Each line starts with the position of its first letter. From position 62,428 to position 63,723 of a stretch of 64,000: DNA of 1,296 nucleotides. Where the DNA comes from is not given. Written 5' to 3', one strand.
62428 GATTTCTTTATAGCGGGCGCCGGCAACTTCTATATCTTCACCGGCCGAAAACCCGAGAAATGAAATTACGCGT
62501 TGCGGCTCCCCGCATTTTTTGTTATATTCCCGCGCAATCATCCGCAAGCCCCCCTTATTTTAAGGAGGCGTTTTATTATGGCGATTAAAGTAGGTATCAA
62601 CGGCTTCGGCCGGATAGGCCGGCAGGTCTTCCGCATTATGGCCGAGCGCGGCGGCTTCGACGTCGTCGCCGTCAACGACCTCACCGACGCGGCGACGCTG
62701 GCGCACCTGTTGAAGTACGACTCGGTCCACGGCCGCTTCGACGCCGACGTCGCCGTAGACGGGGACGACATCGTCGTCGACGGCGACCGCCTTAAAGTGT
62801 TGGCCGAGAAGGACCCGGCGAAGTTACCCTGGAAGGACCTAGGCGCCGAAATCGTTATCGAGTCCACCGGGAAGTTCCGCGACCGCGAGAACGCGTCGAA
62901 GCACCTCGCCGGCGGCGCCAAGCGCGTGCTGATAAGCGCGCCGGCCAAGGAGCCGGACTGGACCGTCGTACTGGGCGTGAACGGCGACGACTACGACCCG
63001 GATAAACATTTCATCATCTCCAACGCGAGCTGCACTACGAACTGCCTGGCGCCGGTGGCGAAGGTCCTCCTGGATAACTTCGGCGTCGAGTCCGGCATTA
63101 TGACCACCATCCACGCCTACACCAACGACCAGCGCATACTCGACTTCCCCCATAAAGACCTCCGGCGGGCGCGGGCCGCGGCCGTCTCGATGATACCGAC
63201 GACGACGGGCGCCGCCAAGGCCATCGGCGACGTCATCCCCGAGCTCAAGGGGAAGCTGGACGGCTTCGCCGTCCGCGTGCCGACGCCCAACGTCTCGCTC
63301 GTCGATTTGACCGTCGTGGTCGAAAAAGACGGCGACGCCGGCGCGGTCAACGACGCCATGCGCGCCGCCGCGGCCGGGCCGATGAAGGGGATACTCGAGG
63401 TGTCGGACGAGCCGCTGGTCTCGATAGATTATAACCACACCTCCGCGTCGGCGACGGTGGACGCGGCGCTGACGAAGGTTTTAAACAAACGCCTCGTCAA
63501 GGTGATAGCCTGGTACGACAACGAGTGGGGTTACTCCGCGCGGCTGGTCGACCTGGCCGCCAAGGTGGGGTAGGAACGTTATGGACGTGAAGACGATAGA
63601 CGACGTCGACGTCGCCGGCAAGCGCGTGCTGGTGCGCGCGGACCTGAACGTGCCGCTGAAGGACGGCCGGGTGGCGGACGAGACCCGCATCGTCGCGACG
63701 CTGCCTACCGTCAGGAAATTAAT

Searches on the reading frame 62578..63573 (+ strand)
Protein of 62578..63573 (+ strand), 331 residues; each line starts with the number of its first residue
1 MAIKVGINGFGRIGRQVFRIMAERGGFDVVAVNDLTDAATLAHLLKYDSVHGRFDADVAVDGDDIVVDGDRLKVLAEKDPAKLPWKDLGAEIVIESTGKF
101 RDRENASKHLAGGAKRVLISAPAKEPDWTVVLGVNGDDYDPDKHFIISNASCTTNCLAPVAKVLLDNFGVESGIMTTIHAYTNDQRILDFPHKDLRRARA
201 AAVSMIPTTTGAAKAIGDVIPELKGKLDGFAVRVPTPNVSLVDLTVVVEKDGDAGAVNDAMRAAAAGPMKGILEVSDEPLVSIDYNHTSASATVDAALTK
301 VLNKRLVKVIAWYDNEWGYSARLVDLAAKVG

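Call 55: find_encoding_contigs(protein=window:62578-63573:+, flank=10000, max_places=1)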
Protein window:62578-63573:+ (331 aa): no gene with exactly this product is on record in the collection.
